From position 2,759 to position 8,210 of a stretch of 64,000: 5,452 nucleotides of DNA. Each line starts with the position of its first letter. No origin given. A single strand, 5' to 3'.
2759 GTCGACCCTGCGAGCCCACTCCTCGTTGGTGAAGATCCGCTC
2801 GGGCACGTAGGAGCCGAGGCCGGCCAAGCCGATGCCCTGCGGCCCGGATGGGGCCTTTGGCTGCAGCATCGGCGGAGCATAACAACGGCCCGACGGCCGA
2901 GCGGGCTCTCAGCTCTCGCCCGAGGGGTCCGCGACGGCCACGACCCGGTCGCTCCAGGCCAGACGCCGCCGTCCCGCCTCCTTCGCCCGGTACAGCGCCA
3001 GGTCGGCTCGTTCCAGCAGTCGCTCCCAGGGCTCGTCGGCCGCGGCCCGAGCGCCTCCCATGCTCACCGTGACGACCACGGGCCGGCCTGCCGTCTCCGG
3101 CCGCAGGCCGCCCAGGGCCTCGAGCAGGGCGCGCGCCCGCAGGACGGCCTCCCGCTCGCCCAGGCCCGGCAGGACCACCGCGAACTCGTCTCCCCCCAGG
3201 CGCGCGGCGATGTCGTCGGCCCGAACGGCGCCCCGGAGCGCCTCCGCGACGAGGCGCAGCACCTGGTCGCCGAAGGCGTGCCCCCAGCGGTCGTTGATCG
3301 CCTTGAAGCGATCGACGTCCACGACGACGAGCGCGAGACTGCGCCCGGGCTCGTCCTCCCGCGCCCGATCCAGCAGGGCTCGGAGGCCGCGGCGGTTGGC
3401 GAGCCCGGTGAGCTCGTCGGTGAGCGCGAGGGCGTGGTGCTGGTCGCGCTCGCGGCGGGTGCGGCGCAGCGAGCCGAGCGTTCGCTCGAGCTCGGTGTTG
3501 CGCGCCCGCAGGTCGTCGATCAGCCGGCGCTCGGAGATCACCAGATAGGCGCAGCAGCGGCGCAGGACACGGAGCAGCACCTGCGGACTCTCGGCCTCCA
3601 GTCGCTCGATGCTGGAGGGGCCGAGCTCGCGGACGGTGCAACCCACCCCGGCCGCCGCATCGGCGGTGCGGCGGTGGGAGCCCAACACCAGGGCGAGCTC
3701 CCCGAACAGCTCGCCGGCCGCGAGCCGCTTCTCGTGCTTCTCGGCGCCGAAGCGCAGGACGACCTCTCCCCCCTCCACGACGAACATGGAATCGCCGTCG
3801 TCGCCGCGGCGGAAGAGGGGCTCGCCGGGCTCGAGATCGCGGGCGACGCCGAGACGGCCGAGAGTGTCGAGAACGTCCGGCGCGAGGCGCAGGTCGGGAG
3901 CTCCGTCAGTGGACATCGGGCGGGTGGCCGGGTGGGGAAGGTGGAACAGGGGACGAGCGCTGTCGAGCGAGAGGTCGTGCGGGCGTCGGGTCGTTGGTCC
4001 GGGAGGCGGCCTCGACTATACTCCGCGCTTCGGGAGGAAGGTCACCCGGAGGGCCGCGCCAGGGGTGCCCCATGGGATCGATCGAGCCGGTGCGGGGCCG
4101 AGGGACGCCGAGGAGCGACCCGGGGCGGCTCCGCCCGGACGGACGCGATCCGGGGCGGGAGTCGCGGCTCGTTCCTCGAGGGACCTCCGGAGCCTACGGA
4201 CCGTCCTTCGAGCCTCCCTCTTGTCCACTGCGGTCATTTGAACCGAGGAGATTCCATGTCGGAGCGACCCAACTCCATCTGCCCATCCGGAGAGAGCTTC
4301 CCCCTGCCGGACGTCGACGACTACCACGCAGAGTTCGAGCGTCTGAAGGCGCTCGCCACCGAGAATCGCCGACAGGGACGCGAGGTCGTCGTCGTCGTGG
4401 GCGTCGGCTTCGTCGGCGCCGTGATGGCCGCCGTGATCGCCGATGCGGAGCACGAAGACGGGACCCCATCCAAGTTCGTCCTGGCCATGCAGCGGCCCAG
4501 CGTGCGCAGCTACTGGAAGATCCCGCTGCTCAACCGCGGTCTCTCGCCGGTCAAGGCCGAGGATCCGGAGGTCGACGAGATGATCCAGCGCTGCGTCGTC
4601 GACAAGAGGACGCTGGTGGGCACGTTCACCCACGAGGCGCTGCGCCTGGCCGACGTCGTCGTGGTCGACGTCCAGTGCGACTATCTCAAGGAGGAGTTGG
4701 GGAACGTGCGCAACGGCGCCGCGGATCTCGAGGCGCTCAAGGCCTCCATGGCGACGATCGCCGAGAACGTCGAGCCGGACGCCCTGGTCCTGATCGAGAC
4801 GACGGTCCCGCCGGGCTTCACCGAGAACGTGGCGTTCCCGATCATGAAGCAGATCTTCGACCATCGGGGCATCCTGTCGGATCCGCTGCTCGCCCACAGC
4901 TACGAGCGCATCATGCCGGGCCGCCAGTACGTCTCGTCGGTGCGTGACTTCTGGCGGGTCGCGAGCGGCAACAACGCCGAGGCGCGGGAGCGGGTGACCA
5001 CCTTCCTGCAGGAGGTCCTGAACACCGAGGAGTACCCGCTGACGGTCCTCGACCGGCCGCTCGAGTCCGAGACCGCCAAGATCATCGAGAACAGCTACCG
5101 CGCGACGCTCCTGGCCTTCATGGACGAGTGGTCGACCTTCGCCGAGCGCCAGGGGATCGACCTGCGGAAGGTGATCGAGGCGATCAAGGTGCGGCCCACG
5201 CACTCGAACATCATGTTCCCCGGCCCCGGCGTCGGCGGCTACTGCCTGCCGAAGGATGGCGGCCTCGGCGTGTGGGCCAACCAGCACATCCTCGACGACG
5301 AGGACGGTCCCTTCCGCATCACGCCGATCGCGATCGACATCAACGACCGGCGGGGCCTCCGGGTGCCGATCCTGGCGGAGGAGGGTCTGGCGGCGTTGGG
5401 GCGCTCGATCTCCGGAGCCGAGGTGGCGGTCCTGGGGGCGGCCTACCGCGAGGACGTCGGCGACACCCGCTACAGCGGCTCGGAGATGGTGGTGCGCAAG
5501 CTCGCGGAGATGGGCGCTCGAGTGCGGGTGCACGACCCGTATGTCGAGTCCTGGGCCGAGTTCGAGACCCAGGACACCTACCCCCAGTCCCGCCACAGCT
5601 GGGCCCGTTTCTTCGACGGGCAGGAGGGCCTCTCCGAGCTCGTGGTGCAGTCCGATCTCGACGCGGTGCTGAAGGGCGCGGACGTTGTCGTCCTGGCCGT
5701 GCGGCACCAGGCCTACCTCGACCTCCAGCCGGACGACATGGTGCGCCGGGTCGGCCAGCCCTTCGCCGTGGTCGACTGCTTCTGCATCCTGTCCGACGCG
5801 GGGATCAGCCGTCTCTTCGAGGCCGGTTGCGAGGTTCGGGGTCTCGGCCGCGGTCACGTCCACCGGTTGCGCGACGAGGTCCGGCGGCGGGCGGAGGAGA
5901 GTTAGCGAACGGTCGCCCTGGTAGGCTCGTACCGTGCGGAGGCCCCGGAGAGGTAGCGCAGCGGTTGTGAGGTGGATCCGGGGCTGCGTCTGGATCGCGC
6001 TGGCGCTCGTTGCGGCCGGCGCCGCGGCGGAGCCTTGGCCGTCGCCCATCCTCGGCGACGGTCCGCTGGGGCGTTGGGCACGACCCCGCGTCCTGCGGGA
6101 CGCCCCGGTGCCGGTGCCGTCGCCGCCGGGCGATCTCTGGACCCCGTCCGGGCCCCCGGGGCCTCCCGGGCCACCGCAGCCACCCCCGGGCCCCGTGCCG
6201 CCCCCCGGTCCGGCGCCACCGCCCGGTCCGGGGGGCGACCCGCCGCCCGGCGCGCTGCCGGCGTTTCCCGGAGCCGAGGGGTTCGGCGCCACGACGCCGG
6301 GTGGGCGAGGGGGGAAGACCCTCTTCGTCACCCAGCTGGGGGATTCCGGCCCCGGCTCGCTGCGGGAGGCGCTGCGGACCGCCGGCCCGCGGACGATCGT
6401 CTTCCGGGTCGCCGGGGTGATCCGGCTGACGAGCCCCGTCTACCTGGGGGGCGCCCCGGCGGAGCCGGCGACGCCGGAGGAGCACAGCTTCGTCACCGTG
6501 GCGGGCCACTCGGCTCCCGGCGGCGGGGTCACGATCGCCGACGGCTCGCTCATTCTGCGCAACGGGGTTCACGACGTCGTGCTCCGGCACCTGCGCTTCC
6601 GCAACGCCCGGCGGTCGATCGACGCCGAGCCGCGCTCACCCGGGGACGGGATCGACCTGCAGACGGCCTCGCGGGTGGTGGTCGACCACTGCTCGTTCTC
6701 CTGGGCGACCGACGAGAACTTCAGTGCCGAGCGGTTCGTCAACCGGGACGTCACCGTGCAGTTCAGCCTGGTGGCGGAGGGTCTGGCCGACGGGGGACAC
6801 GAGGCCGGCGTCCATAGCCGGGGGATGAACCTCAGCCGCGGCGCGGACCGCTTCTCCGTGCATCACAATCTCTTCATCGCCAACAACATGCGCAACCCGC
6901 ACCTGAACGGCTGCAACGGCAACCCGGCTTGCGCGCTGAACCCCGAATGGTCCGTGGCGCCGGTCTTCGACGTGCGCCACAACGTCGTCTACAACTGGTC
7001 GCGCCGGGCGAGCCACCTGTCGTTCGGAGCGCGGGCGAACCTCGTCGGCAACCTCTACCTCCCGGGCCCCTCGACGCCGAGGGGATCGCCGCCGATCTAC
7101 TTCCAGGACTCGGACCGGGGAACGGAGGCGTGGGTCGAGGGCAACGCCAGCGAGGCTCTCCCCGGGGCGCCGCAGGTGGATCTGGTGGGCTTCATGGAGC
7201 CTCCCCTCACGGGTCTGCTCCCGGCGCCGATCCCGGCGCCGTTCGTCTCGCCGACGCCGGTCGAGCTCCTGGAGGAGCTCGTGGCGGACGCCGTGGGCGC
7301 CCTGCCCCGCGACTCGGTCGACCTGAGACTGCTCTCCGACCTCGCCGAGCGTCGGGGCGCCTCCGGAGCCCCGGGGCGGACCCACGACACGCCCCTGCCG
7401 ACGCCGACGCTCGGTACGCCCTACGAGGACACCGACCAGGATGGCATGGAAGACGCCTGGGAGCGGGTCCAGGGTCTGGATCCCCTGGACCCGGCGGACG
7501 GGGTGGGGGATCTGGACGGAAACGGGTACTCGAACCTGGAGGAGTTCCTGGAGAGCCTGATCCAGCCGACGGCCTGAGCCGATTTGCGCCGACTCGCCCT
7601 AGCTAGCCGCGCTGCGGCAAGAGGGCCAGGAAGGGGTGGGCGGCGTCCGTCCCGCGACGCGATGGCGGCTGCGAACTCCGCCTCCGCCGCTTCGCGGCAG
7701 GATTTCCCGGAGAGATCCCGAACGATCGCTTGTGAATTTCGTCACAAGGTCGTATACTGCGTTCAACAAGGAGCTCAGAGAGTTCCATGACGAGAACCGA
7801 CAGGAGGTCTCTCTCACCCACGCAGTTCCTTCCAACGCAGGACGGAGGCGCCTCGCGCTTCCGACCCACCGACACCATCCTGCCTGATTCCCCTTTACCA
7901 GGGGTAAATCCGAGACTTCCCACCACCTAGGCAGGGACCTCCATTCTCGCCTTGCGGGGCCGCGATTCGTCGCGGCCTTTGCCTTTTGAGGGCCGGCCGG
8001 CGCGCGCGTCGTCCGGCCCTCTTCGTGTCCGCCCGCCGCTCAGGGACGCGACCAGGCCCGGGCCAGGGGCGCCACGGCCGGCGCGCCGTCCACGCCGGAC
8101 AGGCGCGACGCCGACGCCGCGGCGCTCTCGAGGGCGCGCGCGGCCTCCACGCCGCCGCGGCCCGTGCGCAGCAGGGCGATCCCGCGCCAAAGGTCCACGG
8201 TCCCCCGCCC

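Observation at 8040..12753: Translationally coupled three-gene envelope operon: PEGA membrane protein, TPR/NHL beta-propeller, PEGA+PDZ secreted protein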

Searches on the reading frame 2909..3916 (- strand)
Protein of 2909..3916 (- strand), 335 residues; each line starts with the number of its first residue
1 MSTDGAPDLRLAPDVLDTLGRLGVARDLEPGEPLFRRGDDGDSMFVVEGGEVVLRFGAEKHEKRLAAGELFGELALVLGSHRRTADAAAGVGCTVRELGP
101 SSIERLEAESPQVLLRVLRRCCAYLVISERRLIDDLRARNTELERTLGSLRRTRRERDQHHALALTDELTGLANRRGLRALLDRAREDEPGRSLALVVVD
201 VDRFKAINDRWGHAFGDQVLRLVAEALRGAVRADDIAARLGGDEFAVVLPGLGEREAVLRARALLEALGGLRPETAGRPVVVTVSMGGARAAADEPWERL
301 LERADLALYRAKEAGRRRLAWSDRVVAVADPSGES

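Call 8: search_protein_families(library=pfam, proteins=[window:2909-3916:-], max_evalue=0.001)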
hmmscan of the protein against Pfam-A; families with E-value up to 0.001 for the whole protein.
window:2909-3916:- (335 aa): 2 families
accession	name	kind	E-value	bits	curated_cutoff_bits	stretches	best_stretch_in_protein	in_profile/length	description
PF00990.26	GGDEF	-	5e-40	137.3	23.8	1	164-318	1-161/161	Diguanylate cyclase, GGDEF domain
PF00027.35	cNMP_binding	-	3e-12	46.8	27.5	1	26-106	2-85/89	Cyclic nucleotide-binding domain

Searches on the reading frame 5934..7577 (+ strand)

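Call 8: search_protein_families(library=pfam, proteins=[window:5934-7577:+], max_evalue=0.001)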
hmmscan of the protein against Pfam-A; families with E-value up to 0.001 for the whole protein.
window:5934-7577:+ (547 aa): 1 family
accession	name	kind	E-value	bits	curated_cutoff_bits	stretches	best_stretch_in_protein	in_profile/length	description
PF00544.25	Pectate_lyase_4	-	0.00054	20.1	24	0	197-276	45-115/211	Pectate lyase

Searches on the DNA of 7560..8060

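Call 67: search_rna_families(source=window, start=7560, end=8060, threshold=evalue, max_evalue=10, show_alignments=2)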
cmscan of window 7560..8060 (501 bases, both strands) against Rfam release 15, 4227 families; matches with E-value up to 10: 3.
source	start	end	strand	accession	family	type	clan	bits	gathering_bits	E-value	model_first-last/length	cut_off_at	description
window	7728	7749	+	RF03755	mir-4005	Gene; miRNA;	-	19.8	80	0.19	18-39/54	no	mir-4005 microRNA precursor family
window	7979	8023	+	RF01811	PtaRNA1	Gene; antitoxin;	-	19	47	0.27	1-72/72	no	Plasmid transferred anti-sense RNA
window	7957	7978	+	RF02651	SorY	Gene; sRNA;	-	14.9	111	1.8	55-76/83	no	Singlet oxygen resistance RNA Y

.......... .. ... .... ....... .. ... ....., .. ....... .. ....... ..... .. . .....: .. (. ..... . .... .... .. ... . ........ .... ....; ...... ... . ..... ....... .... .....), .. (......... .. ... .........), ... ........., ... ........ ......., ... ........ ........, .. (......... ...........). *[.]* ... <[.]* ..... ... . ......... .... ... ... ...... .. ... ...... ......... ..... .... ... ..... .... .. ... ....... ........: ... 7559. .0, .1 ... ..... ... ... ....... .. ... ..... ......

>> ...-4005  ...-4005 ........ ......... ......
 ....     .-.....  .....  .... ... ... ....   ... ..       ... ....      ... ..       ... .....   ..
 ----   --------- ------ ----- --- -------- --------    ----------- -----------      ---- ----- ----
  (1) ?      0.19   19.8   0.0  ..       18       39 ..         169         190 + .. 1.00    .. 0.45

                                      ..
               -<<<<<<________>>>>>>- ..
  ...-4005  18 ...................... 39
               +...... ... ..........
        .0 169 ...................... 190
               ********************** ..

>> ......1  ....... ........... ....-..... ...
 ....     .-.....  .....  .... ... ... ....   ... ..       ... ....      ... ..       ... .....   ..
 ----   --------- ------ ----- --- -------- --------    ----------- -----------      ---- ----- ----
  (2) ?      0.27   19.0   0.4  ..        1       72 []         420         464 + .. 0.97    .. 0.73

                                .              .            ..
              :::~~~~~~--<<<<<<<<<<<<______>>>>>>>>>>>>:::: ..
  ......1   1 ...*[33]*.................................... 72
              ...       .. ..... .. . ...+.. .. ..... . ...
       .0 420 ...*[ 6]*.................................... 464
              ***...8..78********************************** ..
